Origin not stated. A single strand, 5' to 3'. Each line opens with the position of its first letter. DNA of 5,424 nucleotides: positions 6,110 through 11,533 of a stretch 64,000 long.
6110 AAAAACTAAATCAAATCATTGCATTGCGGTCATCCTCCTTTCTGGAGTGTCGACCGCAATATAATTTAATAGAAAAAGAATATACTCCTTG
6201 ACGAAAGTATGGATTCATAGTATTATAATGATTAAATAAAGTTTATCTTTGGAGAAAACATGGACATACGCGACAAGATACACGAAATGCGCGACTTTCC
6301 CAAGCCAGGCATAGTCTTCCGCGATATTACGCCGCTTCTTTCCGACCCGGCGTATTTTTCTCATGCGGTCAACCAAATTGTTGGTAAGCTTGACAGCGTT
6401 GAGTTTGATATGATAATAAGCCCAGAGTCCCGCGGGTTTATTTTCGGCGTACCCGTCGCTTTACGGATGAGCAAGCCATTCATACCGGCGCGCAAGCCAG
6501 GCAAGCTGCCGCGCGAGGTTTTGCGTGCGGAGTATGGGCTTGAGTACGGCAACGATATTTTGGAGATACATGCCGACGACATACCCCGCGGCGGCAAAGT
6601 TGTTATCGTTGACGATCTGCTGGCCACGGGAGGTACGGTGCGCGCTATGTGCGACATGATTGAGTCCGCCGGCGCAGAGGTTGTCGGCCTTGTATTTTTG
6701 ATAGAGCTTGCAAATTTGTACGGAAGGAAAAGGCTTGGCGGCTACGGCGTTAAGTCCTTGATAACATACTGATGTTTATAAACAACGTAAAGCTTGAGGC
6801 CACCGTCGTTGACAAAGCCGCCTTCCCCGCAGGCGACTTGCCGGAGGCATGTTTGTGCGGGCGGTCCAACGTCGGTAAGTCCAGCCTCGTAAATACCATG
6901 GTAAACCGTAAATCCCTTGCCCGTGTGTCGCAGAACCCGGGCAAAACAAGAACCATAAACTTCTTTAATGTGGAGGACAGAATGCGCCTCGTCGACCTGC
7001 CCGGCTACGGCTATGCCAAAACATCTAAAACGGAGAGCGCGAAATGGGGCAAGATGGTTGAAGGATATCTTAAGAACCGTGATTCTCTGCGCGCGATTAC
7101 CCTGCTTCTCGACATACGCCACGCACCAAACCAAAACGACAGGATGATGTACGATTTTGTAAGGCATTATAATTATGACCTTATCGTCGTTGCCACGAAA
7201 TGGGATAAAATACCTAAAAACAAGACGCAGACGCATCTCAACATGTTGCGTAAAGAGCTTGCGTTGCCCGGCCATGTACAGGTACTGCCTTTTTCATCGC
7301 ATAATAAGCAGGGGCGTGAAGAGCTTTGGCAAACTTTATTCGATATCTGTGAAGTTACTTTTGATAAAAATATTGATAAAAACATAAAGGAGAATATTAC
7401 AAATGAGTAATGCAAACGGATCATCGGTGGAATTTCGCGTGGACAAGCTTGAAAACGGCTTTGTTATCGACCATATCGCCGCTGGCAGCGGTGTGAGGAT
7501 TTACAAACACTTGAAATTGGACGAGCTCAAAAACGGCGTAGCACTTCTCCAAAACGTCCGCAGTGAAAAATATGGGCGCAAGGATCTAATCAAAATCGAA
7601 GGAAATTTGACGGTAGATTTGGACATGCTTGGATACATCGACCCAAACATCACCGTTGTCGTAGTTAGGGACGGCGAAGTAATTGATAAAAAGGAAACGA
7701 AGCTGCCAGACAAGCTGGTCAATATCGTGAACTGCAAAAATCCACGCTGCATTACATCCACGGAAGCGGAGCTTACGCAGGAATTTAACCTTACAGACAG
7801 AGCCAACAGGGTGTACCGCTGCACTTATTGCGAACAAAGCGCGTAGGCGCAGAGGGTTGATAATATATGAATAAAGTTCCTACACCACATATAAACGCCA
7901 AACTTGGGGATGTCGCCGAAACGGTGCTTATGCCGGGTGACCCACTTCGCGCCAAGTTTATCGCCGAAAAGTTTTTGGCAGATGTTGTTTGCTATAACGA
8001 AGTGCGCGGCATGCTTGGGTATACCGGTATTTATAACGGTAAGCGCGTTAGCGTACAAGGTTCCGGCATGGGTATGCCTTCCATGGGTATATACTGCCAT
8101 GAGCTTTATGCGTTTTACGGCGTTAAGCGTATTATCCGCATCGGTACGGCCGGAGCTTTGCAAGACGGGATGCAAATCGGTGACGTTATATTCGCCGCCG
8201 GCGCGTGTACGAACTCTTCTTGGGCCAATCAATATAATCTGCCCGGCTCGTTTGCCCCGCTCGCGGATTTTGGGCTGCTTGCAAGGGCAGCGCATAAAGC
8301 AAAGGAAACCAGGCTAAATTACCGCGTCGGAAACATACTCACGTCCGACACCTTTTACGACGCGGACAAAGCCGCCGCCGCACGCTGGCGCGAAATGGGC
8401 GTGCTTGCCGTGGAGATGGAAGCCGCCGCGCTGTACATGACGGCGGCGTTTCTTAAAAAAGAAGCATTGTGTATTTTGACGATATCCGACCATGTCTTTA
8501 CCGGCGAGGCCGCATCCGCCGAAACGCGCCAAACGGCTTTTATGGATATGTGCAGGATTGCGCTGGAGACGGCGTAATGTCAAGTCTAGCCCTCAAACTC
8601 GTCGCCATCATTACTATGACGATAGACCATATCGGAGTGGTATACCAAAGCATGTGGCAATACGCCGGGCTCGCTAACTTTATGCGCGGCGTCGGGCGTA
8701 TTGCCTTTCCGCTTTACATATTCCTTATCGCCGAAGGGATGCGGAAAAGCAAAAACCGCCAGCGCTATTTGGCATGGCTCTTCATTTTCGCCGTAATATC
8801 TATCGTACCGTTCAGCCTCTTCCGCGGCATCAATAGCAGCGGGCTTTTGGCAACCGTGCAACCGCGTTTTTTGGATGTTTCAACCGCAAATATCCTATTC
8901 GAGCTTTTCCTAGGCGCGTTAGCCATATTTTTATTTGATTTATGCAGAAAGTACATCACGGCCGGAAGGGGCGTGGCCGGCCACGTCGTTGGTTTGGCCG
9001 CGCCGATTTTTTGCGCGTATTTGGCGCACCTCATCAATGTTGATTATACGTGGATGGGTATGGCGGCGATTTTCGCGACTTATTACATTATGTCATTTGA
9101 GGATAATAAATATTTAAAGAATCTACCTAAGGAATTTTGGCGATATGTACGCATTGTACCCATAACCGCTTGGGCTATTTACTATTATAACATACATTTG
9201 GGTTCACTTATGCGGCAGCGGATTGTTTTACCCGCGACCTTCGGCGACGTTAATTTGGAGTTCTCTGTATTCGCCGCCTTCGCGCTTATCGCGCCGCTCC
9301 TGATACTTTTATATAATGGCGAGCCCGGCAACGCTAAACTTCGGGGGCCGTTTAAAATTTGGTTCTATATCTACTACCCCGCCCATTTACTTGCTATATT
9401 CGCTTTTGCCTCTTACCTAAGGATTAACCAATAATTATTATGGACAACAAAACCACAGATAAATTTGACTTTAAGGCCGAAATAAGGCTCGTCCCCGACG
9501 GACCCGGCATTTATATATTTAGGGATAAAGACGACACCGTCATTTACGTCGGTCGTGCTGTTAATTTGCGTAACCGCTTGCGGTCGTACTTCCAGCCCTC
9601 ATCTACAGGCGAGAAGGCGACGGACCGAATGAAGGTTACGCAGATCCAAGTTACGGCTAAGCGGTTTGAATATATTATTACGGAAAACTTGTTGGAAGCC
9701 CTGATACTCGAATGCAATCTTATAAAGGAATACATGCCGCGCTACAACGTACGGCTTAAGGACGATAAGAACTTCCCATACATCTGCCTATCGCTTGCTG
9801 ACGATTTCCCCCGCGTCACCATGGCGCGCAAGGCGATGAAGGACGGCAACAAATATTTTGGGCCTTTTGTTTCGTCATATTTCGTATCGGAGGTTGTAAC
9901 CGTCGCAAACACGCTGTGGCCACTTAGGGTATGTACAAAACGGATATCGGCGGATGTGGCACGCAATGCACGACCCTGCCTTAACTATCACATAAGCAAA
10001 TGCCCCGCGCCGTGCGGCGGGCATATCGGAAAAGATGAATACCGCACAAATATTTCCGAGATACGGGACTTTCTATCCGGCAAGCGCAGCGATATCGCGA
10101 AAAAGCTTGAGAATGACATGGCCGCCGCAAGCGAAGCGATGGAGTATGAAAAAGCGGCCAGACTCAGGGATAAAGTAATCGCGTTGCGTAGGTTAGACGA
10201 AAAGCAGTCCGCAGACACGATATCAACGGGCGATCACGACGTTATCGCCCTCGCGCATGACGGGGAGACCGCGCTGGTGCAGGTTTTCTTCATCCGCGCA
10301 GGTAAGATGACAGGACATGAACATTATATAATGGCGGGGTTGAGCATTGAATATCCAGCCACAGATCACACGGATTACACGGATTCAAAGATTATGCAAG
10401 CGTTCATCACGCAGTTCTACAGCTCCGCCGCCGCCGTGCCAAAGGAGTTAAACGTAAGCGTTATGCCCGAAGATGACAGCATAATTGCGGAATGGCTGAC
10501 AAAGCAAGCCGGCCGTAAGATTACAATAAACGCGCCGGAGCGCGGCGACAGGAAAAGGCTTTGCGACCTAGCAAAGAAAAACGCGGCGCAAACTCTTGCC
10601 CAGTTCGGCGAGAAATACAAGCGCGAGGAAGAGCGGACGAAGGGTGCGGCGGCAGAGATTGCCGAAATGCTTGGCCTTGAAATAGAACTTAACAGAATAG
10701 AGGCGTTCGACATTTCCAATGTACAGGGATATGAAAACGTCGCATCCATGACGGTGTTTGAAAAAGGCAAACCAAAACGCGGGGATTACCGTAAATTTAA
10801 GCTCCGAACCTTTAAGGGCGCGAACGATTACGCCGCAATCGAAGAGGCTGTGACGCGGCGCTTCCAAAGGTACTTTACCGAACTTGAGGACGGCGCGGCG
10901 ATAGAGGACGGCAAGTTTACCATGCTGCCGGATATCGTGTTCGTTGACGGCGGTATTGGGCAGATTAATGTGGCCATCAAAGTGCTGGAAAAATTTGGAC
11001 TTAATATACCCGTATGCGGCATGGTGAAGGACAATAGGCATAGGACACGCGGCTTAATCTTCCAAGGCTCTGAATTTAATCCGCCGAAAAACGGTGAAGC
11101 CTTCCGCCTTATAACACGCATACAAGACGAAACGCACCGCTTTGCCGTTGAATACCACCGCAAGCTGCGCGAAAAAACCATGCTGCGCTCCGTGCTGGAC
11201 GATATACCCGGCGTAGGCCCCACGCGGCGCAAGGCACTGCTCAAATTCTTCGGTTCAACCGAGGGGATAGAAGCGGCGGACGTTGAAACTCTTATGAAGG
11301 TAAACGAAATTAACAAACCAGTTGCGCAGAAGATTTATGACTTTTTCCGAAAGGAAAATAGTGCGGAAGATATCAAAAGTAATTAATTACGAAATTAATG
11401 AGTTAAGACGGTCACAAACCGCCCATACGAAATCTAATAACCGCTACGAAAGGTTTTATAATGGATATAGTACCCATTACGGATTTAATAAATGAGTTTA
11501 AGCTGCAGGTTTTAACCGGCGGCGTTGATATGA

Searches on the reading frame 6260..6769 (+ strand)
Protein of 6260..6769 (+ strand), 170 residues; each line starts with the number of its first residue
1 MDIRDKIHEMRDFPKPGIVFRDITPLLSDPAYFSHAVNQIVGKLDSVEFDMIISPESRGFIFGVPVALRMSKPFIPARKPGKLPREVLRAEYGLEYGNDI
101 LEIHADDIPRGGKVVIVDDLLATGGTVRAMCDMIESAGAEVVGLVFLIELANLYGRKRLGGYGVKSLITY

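Call 63: search_protein_families(library=pfam, proteins=[window:6260-6769:+], max_evalue=0.00001)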
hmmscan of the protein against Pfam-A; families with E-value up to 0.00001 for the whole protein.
window:6260-6769:+ (170 aa): 1 family
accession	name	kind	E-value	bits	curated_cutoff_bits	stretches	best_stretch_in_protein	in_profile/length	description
PF00156.33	Pribosyltran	-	8.8e-16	58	26.3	1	38-156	20-132/158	Phosphoribosyl transferase domain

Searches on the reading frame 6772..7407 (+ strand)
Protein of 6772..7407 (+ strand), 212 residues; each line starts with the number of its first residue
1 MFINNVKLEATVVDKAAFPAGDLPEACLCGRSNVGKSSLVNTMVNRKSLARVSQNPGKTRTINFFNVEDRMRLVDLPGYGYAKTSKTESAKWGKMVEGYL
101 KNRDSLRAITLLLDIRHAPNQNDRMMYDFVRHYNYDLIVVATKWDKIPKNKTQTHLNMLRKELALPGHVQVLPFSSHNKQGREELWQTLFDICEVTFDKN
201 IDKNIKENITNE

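Call 63: search_protein_families(library=pfam, proteins=[window:6772-7407:+], max_evalue=0.00001)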
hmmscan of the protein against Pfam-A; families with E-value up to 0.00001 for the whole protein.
window:6772-7407:+ (212 aa): 4 families
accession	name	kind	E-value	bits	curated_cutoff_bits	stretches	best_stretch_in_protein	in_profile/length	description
PF01926.29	MMR_HSR1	-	1.1e-19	71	21.9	1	26-143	2-113/113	50S ribosome-binding GTPase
PF02421.24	FeoB_N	-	3.2e-10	40.2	27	1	26-188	3-155/156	Ferrous iron transport protein B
PF03193.22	RsgA_GTPase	-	1.6e-08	35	30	0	27-79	110-168/174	RsgA GTPase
PF00350.29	Dynamin_N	-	5e-06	27.1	27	0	68-143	100-167/168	Dynamin family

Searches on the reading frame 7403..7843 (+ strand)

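Call 63: search_protein_families(library=pfam, proteins=[window:7403-7843:+], max_evalue=0.00001)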
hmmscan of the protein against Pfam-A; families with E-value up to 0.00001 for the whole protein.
window:7403-7843:+ (147 aa): 2 families
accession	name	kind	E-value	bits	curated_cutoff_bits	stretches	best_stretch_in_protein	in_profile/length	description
PF01948.23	PyrI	-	4.4e-28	97.8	25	1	12-99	2-92/93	Aspartate carbamoyltransferase regulatory chain, allosteric domain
PF02748.20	PyrI_C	-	2.6e-13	50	23.4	1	105-145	2-41/48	Aspartate carbamoyltransferase regulatory chain, metal binding domain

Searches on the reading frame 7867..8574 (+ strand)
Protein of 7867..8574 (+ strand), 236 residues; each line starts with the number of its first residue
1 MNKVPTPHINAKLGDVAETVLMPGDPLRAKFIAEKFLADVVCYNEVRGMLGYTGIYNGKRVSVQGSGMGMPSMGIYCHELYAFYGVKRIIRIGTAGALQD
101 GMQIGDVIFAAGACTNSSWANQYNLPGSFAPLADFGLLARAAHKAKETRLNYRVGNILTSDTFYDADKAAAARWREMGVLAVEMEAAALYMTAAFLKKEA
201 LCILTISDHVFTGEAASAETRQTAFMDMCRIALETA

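Call 63: search_protein_families(library=pfam, proteins=[window:7867-8574:+], max_evalue=0.00001)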
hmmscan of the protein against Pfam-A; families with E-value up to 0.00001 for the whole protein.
window:7867-8574:+ (236 aa): 1 family
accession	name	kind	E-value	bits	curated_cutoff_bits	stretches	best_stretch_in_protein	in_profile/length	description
PF01048.26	PNP_UDP_1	-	5e-42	144.3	25.1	1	20-232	3-220/233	Phosphorylase superfamily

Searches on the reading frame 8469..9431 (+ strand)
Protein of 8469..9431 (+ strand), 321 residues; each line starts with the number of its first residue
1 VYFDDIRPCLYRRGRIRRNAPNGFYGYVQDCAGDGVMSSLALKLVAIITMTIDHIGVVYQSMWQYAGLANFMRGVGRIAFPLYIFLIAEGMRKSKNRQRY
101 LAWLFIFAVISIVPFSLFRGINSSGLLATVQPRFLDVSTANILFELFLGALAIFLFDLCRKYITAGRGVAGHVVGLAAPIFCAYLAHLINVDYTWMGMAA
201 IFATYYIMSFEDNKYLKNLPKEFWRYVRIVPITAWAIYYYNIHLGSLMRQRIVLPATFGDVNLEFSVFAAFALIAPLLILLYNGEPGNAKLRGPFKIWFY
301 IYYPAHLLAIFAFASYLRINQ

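Call 63: search_protein_families(library=pfam, proteins=[window:8469-9431:+], max_evalue=0.00001)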
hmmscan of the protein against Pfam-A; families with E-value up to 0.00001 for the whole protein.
window:8469-9431:+ (321 aa): 1 family
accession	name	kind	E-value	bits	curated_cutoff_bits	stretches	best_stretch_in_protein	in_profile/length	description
PF05857.17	TraX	-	3.5e-31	109.3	25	1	41-310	4-213/217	TraX protein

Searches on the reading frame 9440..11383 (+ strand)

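Call 63: search_protein_families(library=pfam, proteins=[window:9440-11383:+], max_evalue=0.00001)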
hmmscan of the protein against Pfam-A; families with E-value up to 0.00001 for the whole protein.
window:9440-11383:+ (648 aa): 6 families
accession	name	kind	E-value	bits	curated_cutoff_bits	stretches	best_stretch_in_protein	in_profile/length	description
PF08459.17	UvrC_RNaseH_dom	-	3.1e-49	167.3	22.3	1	409-570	2-159/159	UvrC RNAse H endonuclease domain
PF22920.2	UvrC_RNaseH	-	1.1e-34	119.2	24.3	1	265-388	1-115/116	UvrC Ribonuclease H-like domain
PF14520.12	HHH_5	-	2e-10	41.4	27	1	586-638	4-57/57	Helix-hairpin-helix domain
PF12826.13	HHH_2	-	2.1e-10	41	27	1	589-642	8-61/64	Helix-hairpin-helix motif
PF01541.30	GIY-YIG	-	4.7e-09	36.9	22.6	1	23-103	3-78/78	GIY-YIG catalytic domain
PF02151.25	UVR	-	9.6e-08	32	21.5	1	220-251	4-35/36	UvrB/uvrC motif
